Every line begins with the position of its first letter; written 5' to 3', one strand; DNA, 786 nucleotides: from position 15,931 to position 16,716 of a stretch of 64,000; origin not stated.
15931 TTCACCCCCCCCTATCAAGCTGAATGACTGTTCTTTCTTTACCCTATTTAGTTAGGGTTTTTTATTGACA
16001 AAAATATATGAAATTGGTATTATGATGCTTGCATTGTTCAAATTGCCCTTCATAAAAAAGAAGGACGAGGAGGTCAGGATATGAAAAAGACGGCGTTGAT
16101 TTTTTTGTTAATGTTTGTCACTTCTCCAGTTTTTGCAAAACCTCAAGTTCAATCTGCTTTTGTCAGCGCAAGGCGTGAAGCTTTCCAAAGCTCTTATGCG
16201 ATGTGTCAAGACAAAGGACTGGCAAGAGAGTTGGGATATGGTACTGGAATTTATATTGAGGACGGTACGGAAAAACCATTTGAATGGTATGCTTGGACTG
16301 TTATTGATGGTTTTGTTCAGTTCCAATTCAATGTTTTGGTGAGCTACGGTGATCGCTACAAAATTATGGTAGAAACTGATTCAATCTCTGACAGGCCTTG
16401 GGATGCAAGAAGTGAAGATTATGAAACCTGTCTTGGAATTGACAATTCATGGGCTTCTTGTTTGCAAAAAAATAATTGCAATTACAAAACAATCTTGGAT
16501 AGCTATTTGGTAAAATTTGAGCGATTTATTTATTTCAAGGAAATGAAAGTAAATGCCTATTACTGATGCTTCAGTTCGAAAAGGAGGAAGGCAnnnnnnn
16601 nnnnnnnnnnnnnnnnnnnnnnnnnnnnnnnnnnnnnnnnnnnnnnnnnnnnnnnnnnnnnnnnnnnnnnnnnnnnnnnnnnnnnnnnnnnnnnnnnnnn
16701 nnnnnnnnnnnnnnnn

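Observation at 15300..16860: CsrA island (membrane protein, secreted protein, CsrA) with GGA-dense leaders, in a genome with no flagellar/FliW context in the window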

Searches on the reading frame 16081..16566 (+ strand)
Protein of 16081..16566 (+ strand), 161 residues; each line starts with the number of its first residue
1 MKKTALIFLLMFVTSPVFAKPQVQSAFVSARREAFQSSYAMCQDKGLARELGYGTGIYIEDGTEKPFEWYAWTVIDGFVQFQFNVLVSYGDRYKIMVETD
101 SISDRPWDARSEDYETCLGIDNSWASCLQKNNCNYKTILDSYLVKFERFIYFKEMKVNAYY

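Call 6: search_protein_families(library=pfam, proteins=[window:16081-16566:+], max_evalue=0.01)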
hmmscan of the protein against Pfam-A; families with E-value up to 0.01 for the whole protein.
window:16081-16566:+ (161 aa): 0 families

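Call 31: find_homologous_proteins(query=window:16081-16566:+)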
Query window:16081-16566:+ (161 aa): 1 proteins with E <= 0.001 among 15 candidates.
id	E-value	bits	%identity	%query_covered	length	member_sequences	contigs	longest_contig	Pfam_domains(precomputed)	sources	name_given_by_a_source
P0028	1.4e-105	368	100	100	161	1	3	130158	-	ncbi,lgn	-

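Call 40: search_protein_representatives(protein=window:16081-16566:+)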
Query: 161 residues. Proteins with E-value up to 0.001 (for the whole library): 28; up to 1e-10: 1; up to 1e-30: 1. The best 28 are listed.
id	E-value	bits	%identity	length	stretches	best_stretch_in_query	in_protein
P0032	4.1e-41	157.0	49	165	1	2-161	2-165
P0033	3.1e-10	56.6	35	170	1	1-149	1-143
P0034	7.5e-10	55.4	31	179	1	5-127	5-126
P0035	2.5e-08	50.4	30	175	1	27-160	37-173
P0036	4.6e-08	49.6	32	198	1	26-143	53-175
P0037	4.8e-08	49.5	33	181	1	25-160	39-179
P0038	1.4e-07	48.0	33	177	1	47-157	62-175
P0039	2.6e-07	47.2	29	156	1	1-146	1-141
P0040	3.2e-07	46.9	30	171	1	24-161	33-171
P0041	8.1e-07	45.5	32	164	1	6-127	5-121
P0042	8.1e-07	45.5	30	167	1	6-161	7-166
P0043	1.7e-06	44.5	32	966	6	51-128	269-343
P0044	3.0e-06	43.7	31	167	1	51-161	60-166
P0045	5.2e-06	42.9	32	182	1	3-125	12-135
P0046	5.5e-06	42.8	38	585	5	53-89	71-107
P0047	1.6e-05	41.4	32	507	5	51-93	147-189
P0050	1.0e-04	38.7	34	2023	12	39-91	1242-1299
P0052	1.3e-04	38.4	37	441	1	51-160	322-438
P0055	3.5e-04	37.0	32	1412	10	53-90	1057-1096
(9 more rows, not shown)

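Call 41: predict_structure(protein=window:16081-16566:+)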
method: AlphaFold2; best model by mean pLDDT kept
length: 161 residues; sequences in the alignment: 1
mean_pLDDT: 46.8   pTM: 0.45
mean pLDDT of the five models: 46.8, 40.6, 36.9, 36.0, 35.4
residues with pLDDT >= 90: 0; 70-90: 1; 50-70: 58; < 50: 102
segments of 3 or more residues with pLDDT < 50: 9-20, 56-60, 73-110, 122-131, 133-161
pLDDT, mean of each block of 10 residues (from residue 1): 53 47 54 62 61 46 52 48 39 34 37 54 47 47 39 30 27
secondary structure, 60 per line:
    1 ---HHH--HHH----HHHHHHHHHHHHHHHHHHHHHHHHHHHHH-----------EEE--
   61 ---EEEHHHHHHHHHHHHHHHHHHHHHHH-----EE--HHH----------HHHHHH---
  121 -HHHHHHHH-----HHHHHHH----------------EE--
elements in order: H16-44 E56-58 E64-66 H67-89 H112-117 H122-129 H135-141

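Call 42: search_protein_families(library=pfam, proteins=[P0032, P0033, P0034, P0036, P0043, P0046, P0047, P0050, P0052, P0055], max_evalue=0.01)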
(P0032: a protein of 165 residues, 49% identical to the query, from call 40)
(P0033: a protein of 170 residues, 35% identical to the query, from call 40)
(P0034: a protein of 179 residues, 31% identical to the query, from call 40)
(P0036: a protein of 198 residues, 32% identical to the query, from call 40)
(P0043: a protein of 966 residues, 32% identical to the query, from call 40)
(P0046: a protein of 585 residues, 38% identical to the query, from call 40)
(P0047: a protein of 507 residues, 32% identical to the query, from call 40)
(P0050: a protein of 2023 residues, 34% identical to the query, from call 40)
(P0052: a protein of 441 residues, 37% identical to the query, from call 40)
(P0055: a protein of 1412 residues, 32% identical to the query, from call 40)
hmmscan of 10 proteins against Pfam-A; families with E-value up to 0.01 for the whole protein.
P0032 (165 aa): 0 families

P0033 (170 aa): 0 families

P0034 (179 aa): 0 families

P0036 (198 aa): 0 families

P0043 (966 aa): 11 families
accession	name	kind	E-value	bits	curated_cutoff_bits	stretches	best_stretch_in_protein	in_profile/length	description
PF08238.18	Sel1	-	6.9e-115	371.9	30.7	11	333-368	1-36/36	Sel1 repeat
PF13676.11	TIR_2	-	3e-11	44.3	28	1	471-549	2-81/122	TIR domain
PF24883.2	NPHP3_N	-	5.8e-09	36.8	24.8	1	762-805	123-164/164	Nephrocystin 3, N-terminal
PF23310.1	TPR_27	-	3.8e-08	33.4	27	0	74-146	21-90/110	Plant tetratrico peptide repeats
PF20023.5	WSLR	-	3.5e-06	27.6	27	0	270-287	12-29/39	Wolframin Sel1-like repeat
PF00158.32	Sigma54_activat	-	0.00019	21.6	20.2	1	678-729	17-68/168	Sigma-54 interaction domain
PF13174.12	TPR_6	-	0.00029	21.8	26.3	0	370-382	1-13/33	Tetratricopeptide repeat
PF12775.13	AAA_7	-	0.00037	20.5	25.8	1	677-721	27-71/181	P-loop containing dynein motor region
PF05729.18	NACHT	-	0.0006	20.1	26.7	1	686-842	3-164/167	NACHT domain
PF23732.1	PH_22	-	0.0016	18.8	27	0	388-428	24-64/100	PH domain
PF01580.24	FtsK_SpoIIIE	-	0.0043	17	24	1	678-707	34-63/221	FtsK/SpoIIIE family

P0046 (585 aa): 7 families
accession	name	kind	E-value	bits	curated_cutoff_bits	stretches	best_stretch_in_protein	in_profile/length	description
PF08238.18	Sel1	-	2.1e-77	253.3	30.7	7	62-96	2-36/36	Sel1 repeat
PF11775.14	CobT_C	-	5.4e-07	29.9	21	0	124-162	89-127/220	Cobalamin biosynthesis protein CobT VWA domain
PF23310.1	TPR_27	-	6.9e-07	29.4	27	1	187-269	10-89/110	Plant tetratrico peptide repeats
PF11185.13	DUF2971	-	1.1e-06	30.3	22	1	385-515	1-89/89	Protein of unknown function (DUF2971)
PF06841.18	Phage_T4_gp19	-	3e-05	24.3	28.2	0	40-77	58-96/134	T4-like virus tail tube protein gp19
PF09114.16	MotA_activ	-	6e-05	23.5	26.1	0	127-153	40-65/95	Transcription factor MotA, activation domain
PF13424.12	TPR_12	-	0.0015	19.1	30.1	0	79-109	24-57/77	Tetratricopeptide repeat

P0047 (507 aa): 4 families
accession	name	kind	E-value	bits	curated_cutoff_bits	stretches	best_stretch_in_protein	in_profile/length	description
PF08238.18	Sel1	-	1.5e-72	237.9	30.7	6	31-66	1-36/36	Sel1 repeat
PF23310.1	TPR_27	-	3e-07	30.5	27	0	15-72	45-102/110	Plant tetratrico peptide repeats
PF21646.3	ACTMAP-like_C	-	8.5e-07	29.8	27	1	351-432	45-120/121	Actin maturation protease-like, C-terminal domain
PF22775.2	GA_3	-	0.0025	18.7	27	0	15-70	7-61/100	GA-like domain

P0050 (2023 aa): 6 families
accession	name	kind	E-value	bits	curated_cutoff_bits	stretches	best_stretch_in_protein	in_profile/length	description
PF08238.18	Sel1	-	6.6e-245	783.4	30.7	24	1179-1214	1-36/36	Sel1 repeat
PF13174.12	TPR_6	-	1e-06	29.4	26.3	0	1504-1516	1-13/33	Tetratricopeptide repeat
PF08289.16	Flu_M1_C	-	8e-05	23.2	22.3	0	1772-1822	36-87/97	Influenza Matrix protein (M1) C-terminal domain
PF14634.12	zf-RING_5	-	0.003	17.9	27.9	1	76-123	2-41/43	zinc-RING finger domain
PF22586.1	ANCHR-like_BBOX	-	0.0055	17.2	27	1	201-233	6-37/39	ANCHR-like B-box zinc-binding domain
PF23310.1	TPR_27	-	0.0097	16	27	0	1594-1623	44-73/110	Plant tetratrico peptide repeats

P0052 (441 aa): 1 family
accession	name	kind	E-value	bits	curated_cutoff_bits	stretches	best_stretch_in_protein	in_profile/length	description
PF23094.2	MBTPS1_3rd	-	0.0075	16.4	27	0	82-152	9-78/130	MBTPS1, third Ig-like domain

P0055 (1412 aa): 8 families
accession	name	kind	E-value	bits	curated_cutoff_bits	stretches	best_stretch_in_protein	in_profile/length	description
PF08238.18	Sel1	-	9.7e-149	479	30.7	14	1047-1081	1-35/36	Sel1 repeat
PF23310.1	TPR_27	-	1e-15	57.8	27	0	1101-1152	43-94/110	Plant tetratrico peptide repeats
PF00931.28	NB-ARC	-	3.1e-15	56.6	23.5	1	362-540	15-209/248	NB-ARC domain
PF13644.11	DKNYY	-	2.7e-07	31.7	25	0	1019-1147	7-124/141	DKNYY family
PF00196.25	GerE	-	1.5e-05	25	23.5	1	25-68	3-46/57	Bacterial regulatory proteins, luxR family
PF08279.18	HTH_11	-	8.9e-05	22.7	25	1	28-67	1-43/55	HTH domain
PF25000.1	DUF7779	-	0.0029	18.2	27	1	582-649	3-85/95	Domain of unknown function (DUF7779)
PF13401.12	AAA_22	-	0.0047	17.7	27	0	364-445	4-84/130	AAA domain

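Call 44: find_encoding_contigs(protein=P0032, flank=5000, max_places=4)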
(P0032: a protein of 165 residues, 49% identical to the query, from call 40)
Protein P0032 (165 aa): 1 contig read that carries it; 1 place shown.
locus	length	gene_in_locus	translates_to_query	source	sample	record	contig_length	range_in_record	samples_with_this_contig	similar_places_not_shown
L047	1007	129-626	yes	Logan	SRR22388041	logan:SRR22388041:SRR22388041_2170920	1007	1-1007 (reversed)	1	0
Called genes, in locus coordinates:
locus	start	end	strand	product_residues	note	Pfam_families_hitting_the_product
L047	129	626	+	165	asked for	-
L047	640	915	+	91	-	PF02599:CsrA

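Call 46: find_encoding_contigs(protein=P0033, flank=5000, max_places=4)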
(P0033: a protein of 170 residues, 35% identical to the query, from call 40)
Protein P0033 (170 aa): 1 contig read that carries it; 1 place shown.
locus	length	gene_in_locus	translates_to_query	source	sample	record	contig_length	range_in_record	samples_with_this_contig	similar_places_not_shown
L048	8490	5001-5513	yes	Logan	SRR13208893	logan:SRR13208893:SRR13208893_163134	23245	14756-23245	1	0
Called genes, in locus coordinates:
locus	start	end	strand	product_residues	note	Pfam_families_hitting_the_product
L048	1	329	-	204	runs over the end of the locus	-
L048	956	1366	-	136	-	-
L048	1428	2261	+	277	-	PF02616:SMC_ScpA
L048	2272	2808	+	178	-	PF04079:SMC_ScpB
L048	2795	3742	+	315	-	PF00768:Peptidase_S11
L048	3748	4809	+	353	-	PF00953:Glycos_transf_4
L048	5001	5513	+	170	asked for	-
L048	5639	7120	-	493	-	-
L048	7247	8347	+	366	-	PF01098:FTSW_RODA_SPOVE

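Call 47: find_encoding_contigs(protein=P0034, flank=5000, max_places=4)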
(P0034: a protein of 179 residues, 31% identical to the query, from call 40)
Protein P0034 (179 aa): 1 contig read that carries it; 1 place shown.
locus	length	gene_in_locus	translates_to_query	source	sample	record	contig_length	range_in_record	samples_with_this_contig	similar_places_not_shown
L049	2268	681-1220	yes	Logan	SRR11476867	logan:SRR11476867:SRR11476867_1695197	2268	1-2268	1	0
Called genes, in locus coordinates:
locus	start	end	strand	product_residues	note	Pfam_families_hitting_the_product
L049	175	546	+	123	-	-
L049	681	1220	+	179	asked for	-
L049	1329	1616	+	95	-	-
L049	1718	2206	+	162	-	-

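Call 51: find_related_loci(query=A4, collection=metagenome_contigs, flank=4000)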
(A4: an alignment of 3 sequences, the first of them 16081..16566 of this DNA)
Query A4 (161 aa) in metagenome_contigs; peptide patterns used: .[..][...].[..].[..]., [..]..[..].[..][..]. (x = any residue, [..] = any of these).
600 stretches matched a pattern, but none encodes a relative of the query by tblastn (E <= 1e-3).

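Call 59: search_protein_families(library=pfam, proteins=[L047:640-915:+], max_evalue=1)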
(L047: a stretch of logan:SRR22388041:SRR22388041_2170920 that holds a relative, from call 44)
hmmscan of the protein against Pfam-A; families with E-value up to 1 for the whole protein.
L047:640-915:+ (91 aa): 1 family
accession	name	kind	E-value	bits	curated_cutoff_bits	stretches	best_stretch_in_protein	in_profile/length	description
PF02599.21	CsrA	-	1.5e-16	60.5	27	2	1-47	1-47/53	Global regulator protein family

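Call 66: find_related_loci(query=A4, collection=viral_contigs, flank=5000)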
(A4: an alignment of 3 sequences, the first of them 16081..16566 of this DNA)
Query A4 (161 aa) in viral_contigs; peptide patterns used: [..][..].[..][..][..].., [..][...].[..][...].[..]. (x = any residue, [..] = any of these).
106 stretches matched a pattern, but none encodes a relative of the query by tblastn (E <= 1e-3).

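Call 72: find_encoding_contigs(protein=P0035, flank=4000, max_places=3)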
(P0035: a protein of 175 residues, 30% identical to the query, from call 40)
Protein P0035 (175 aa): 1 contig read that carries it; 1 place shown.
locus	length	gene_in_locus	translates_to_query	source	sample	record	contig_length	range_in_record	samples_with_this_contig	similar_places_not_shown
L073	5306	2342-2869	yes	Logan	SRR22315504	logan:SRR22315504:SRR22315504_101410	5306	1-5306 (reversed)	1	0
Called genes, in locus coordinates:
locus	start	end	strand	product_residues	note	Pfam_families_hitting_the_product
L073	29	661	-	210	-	-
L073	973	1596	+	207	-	PF08712:Nfu_N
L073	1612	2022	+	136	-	-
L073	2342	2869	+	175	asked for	-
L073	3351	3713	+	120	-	-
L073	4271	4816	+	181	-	-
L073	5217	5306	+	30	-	?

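Call 73: find_encoding_contigs(protein=P0037, flank=4000, max_places=3)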
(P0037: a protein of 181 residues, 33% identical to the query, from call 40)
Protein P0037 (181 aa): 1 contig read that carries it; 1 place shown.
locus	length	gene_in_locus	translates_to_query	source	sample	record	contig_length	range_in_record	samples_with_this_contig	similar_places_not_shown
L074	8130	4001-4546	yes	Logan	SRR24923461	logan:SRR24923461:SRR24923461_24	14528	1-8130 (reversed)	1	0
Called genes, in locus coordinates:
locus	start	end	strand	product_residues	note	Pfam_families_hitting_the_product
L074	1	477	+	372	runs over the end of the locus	PF13439:Glyco_transf_4, PF20706:GT4-conflict, PF00534:Glycos_transf_1, PF13692:Glyco_trans_1_4, PF13524:Glyco_trans_1_2 (weak)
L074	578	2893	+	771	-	PF13196:DUF4012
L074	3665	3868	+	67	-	-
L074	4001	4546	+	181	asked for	-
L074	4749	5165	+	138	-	PF07963:N_methyl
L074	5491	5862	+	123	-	PF07963:N_methyl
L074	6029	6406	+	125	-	-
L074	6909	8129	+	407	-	?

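Call 74: find_encoding_contigs(protein=P0040, flank=4000, max_places=3)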
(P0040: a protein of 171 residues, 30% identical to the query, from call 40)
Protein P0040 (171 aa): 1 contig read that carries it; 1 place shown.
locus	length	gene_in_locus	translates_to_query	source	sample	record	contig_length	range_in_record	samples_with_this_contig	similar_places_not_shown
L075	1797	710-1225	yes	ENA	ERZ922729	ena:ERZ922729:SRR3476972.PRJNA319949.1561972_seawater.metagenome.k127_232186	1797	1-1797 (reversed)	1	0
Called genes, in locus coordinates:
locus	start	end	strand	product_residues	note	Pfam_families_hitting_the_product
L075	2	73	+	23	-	?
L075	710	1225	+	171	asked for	-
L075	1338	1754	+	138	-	PF27746:Small_heat_shock_put (weak), PF00011:HSP20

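Call 76: predict_structure(alignment_id=A5)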
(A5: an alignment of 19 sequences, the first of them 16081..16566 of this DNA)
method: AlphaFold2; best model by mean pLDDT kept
length: 161 residues; sequences in the alignment: 19
mean_pLDDT: 90.4   pTM: 0.81
mean pLDDT of the five models: 90.4, 90.2, 88.8, 88.7, 87.9
residues with pLDDT >= 90: 121; 70-90: 21; 50-70: 19; < 50: 0
segments of 3 or more residues with pLDDT < 50: none
pLDDT, mean of each block of 10 residues (from residue 1): 63 68 91 94 81 98 98 96 98 93 90 96 92 94 96 97 93
secondary structure, 60 per line:
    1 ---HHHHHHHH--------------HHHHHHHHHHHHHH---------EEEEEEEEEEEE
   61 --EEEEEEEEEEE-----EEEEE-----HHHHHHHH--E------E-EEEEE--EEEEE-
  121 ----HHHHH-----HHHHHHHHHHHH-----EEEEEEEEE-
elements in order: H4-11 H26-39 E49-60 E63-73 E79-83 H89-96 E108-112 E115-119 H125-129 H135-146 E152-160

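Call 80: fold_search(model_id=the predicted structure, library=pdb)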
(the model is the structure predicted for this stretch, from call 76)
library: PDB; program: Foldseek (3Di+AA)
matches with E <= 10: 717; with E <= 0.001: 0
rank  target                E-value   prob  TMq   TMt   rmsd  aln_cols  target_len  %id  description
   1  6slc_AAA              4.8e-02  0.33  0.20  0.23  10.1       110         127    7  Mutations in SsgB correlate to longitudinal cell division during sporulation of Streptomyces coelicolor (released 2020-08-26)
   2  6suj_AAA              7.1e-02  0.30  0.20  0.23  10.5       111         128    8  Mutations in SsgB correlate to longitudinal cell division during sporulation of Streptomyces coelicolor (released 2020-09-30)
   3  6slc_CCC              7.9e-02  0.25  0.20  0.24   9.6       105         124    8  Mutations in SsgB correlate to longitudinal cell division during sporulation of Streptomyces coelicolor (released 2020-08-26)
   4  6suj_CCC              7.9e-02  0.25  0.20  0.23   9.8       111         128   10  Mutations in SsgB correlate to longitudinal cell division during sporulation of Streptomyces coelicolor (released 2020-09-30)
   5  3cm1_A                8.9e-02  0.33  0.24  0.27  13.5       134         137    7  Crystal structure of SsgA-like sporulation-specific cell division protein (YP_290167.1) from Thermobifida fusca YX-ER1 (released 2008-04-01)
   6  3mpx                  9.4e-02  0.30  0.20  0.12   9.6       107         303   11  Crystal structure of the DH and PH-1 domains of human FGD5 (released 2010-06-23)
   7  7t31_A                9.9e-02  0.51  0.24  0.09  10.5       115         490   13  X-ray Structure of Clostridiodies difficile PilW (released 2022-10-19)
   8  4tyz_A                1.5e-01  0.18  0.19  0.25  10.8       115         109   10  Crystal structure of the C-terminal domain of an unknown protein from Leishmania infantum (released 2014-08-06)
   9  6suj_DDD              1.6e-01  0.20  0.20  0.23   9.7       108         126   11  Mutations in SsgB correlate to longitudinal cell division during sporulation of Streptomyces coelicolor (released 2020-09-30)
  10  2xfl_A                1.8e-01  0.21  0.20  0.22   9.2       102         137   12  Induced-fit and allosteric effects upon polyene binding revealed by crystal structures of the Dynemicin thioesterase (released 2010-10-13)
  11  1k6z_B                2.0e-01  0.16  0.20  0.24  11.1       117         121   10  Crystal Structure of the Yersinia Secretion Chaperone SycE (released 2001-10-31)
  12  2xem_C                2.3e-01  0.16  0.19  0.21   9.2       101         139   13  Induced-fit and allosteric effects upon polyene binding revealed by crystal structures of the Dynemicin thioesterase (released 2010-10-13)
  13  9b62_E                2.3e-01  0.12  0.19  0.13  14.2       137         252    6  Human RANBP2/RAN(GTP)/RANGAP1-SUMO1/UBC9/CRM1/RAN(GTP) - composite map and model (released 2024-10-16)
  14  5c79_B                2.3e-01  0.10  0.16  0.22  13.3       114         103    8  PH domain of ASAP1 in complex with diC4-PtdIns(4,5)P2 (released 2015-10-07)
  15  2x18_E                2.4e-01  0.14  0.19  0.25  14.7       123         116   12  The crystal structure of the PH domain of human AKT3 protein kinase (released 2010-03-16)
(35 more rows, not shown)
